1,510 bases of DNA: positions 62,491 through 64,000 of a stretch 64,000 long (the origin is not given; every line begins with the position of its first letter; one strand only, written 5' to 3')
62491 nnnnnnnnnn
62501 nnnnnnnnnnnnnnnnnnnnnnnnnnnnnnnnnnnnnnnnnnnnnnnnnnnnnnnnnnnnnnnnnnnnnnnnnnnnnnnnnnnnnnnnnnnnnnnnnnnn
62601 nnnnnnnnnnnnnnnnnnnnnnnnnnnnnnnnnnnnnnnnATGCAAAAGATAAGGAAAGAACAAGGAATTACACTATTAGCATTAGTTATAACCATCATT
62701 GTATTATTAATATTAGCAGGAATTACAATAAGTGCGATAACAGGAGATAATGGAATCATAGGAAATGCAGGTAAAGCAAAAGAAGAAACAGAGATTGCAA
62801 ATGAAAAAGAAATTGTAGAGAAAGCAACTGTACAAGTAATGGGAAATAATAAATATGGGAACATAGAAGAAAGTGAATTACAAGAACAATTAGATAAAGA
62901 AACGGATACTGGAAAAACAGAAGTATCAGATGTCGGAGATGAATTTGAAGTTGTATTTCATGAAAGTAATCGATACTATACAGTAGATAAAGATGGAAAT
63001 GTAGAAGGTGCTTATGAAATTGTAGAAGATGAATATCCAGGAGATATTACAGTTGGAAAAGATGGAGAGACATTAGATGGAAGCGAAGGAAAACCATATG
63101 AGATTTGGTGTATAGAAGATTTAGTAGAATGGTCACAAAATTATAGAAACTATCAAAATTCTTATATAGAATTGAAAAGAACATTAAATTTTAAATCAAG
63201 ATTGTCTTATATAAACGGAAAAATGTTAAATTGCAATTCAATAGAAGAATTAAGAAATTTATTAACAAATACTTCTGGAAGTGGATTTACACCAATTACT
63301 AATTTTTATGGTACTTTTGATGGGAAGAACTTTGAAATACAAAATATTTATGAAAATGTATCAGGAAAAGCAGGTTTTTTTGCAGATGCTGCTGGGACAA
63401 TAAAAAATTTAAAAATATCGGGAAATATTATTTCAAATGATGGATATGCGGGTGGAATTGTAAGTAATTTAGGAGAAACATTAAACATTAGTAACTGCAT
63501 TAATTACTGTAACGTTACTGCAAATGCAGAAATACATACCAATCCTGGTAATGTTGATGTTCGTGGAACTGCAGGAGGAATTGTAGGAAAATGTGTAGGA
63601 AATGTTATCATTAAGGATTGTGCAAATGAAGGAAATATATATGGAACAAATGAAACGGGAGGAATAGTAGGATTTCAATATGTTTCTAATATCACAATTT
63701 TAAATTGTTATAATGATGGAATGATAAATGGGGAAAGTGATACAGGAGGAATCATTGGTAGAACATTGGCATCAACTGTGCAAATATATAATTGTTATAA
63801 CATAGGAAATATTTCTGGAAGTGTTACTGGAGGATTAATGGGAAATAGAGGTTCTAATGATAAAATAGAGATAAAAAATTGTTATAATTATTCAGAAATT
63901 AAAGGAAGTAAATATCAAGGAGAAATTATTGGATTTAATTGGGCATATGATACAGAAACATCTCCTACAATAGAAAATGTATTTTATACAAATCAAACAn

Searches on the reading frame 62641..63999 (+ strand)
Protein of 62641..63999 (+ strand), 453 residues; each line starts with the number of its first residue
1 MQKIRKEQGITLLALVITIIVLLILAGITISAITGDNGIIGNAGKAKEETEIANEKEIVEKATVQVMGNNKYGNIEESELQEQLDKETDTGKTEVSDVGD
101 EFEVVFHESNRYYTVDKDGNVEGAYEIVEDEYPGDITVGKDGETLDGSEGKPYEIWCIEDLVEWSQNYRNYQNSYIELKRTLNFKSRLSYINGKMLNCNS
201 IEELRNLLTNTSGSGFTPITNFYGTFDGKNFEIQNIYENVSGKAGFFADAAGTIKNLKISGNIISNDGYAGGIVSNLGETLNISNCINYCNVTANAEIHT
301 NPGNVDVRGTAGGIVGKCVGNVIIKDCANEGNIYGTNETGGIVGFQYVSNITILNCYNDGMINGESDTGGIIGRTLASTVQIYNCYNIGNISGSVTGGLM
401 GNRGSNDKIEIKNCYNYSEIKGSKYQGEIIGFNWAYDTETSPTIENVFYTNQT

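Call 7: search_protein_families(library=pfam, proteins=[window:62641-63999:+], max_evalue=0.1)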
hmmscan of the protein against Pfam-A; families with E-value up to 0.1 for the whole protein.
window:62641-63999:+ (453 aa): 2 families
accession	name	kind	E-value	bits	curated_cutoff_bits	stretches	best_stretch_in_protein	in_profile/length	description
PF07963.17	N_methyl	-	0.052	13.6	21.2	1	5-29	2-26/27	Prokaryotic N-terminal methylation motif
PF14244.12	Retrotran_gag_3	-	0.077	13.3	24.1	0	167-194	16-43/48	gag-polypeptide of LTR copia-type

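Call 8: search_protein_families(library=ncbifam, proteins=[window:62641-63999:+], max_evalue=0.1)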
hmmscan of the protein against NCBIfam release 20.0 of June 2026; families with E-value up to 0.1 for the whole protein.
window:62641-63999:+ (453 aa): 0 families
